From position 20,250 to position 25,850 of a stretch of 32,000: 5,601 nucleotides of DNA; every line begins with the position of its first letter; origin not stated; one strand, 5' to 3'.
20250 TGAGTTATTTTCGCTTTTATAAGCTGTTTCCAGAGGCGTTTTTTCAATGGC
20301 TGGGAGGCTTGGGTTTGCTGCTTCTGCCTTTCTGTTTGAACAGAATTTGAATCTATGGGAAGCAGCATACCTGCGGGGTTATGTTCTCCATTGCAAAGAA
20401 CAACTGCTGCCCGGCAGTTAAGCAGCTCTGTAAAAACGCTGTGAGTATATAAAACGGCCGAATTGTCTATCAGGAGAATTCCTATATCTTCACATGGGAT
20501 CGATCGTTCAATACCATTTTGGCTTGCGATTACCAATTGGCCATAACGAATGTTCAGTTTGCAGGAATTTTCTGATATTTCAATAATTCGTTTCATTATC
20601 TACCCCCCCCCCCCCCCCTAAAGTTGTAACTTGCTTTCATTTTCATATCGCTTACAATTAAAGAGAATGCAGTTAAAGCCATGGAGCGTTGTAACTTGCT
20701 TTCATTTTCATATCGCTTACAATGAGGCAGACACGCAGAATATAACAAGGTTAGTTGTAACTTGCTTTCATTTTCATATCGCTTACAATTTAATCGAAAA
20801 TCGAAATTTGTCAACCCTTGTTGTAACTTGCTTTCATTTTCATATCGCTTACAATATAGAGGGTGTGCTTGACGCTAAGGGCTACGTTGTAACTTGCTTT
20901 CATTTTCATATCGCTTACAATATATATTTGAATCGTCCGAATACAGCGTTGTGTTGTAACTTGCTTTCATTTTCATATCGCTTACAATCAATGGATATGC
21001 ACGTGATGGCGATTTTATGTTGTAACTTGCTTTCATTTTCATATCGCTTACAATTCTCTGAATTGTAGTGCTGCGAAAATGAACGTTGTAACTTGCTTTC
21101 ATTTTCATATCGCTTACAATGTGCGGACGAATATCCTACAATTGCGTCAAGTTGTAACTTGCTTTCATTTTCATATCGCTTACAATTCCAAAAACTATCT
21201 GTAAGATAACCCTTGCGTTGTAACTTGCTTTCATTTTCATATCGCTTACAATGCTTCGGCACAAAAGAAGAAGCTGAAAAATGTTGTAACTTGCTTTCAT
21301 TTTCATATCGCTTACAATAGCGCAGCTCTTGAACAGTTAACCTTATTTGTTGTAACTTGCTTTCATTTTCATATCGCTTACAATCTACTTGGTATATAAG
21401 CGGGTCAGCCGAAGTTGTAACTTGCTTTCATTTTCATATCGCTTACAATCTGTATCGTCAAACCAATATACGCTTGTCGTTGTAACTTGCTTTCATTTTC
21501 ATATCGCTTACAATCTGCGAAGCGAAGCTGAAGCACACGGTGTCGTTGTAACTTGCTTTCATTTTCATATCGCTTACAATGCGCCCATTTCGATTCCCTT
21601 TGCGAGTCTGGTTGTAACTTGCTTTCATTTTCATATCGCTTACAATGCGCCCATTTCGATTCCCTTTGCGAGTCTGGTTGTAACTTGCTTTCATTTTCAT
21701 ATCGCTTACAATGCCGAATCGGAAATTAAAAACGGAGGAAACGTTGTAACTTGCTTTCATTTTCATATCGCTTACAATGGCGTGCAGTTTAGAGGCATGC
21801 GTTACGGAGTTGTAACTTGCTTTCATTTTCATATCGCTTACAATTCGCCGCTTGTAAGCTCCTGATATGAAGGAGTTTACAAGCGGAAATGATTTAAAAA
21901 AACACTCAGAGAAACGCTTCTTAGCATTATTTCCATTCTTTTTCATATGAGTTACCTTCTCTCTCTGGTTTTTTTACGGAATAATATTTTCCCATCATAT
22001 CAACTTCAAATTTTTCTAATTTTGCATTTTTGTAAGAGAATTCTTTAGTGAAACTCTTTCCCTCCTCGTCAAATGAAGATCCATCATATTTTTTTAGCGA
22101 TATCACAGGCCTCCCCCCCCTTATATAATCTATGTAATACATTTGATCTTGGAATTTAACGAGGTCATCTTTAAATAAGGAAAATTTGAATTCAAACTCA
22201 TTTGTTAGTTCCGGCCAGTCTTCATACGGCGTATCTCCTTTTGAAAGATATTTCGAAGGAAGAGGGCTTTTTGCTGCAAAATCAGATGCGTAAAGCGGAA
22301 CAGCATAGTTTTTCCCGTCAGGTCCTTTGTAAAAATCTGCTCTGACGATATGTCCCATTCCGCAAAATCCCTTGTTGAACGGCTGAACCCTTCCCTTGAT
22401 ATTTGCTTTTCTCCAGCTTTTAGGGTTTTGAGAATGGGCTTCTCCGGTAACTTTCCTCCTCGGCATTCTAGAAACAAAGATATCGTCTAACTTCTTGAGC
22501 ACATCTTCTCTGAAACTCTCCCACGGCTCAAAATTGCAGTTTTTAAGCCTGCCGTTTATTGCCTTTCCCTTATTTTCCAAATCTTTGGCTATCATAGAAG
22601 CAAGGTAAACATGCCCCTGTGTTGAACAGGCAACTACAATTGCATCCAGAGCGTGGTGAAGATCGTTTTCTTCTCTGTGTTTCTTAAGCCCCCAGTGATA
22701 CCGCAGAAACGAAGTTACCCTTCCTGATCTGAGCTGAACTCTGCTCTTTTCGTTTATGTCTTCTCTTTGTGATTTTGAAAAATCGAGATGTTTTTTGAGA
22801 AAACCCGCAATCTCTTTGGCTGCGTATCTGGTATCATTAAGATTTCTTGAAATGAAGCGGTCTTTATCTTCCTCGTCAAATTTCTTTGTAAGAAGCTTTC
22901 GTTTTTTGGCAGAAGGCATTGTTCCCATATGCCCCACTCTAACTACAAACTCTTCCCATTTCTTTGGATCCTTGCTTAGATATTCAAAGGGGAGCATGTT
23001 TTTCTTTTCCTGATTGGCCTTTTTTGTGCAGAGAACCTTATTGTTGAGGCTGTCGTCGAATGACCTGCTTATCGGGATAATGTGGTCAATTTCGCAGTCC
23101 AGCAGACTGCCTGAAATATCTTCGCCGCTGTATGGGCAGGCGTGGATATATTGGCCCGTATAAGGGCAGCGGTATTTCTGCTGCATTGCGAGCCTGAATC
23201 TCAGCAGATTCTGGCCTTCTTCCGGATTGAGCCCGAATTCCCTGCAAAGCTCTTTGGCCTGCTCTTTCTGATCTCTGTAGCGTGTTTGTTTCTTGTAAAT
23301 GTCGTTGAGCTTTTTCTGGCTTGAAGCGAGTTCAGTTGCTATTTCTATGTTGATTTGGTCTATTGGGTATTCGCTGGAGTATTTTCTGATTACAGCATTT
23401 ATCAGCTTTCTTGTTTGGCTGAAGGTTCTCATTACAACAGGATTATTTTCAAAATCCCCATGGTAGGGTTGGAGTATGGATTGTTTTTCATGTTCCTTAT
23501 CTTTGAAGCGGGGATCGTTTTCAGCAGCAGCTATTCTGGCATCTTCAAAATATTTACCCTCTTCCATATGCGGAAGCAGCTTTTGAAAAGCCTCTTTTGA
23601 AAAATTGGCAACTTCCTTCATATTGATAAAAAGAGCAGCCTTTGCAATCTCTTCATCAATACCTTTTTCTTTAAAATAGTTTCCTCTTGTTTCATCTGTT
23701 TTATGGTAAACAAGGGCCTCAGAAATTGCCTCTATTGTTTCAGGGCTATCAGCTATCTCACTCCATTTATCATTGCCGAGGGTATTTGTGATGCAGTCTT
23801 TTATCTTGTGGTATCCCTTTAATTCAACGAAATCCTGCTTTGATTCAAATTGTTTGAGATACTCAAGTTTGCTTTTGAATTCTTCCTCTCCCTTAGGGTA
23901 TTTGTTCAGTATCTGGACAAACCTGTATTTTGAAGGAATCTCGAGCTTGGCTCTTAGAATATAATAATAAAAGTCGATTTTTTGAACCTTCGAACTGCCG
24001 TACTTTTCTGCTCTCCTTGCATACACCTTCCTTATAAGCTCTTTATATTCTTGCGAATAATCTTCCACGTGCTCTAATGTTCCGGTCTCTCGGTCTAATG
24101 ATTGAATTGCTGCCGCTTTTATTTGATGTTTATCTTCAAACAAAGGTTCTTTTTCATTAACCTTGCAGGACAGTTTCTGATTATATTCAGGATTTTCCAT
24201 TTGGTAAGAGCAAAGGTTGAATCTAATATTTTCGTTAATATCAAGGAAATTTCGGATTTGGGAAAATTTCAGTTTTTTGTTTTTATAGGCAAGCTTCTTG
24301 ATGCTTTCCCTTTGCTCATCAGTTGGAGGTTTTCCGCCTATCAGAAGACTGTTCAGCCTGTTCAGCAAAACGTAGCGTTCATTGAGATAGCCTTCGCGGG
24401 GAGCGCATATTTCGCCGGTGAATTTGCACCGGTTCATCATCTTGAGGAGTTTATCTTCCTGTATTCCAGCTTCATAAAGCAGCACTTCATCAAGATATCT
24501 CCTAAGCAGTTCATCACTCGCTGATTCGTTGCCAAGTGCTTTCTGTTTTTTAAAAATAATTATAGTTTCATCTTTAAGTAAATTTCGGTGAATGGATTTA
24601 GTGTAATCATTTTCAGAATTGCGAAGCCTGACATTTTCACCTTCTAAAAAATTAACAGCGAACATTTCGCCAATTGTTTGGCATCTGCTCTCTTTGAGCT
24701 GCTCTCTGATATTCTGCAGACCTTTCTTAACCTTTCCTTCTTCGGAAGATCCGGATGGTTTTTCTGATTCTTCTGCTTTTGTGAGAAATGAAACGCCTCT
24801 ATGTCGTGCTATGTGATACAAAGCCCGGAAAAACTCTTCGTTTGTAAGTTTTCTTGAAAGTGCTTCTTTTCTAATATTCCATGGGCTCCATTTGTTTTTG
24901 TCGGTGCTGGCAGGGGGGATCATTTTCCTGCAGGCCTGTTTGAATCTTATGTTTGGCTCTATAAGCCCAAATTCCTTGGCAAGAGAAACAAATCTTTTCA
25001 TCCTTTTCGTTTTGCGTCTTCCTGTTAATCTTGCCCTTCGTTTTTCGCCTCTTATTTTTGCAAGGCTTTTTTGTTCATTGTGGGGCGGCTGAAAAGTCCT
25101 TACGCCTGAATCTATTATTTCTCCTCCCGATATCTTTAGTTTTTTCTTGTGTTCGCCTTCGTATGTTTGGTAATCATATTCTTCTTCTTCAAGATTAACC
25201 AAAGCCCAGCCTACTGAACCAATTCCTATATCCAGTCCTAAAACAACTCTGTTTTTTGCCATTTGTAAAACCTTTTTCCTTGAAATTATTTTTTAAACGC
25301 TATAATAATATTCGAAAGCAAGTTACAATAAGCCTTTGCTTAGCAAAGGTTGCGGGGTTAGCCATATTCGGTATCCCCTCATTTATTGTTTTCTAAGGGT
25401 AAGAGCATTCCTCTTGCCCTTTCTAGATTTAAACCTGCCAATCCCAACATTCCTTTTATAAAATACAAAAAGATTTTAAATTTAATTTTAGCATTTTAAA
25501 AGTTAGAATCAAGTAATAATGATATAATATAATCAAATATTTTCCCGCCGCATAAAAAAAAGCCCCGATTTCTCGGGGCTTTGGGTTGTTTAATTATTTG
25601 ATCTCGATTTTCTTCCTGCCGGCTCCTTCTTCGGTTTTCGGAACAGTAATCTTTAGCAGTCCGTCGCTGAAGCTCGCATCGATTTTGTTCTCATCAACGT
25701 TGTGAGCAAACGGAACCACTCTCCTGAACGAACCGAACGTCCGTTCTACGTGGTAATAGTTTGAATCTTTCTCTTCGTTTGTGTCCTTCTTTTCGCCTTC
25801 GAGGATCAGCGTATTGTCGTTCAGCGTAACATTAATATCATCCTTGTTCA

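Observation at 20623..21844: Every CRISPR repeat carries a complete sigma70-like promoter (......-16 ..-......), suggesting per-spacer, processing-independent crRNA transcription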

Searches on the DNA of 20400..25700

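Call 59: search_rna_families(source=window, start=20400, end=25700, threshold=evalue, max_evalue=1)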
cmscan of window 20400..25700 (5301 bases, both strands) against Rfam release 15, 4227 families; matches with E-value up to 1: 3.
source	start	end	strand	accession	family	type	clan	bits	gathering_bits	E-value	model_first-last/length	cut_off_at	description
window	25514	25615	-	RF01770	rimP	Cis-reg; leader;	-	36.5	47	0.0026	1-102/102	no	Gammaprotebacteria rimP leader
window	25527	25614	+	RF01770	rimP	Cis-reg; leader;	-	31.4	47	0.032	1-102/102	no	Gammaprotebacteria rimP leader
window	25532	25600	+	RF02621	BSnc120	Gene; sRNA;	-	20.5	114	0.52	1-88/88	no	Brucella sRNA 120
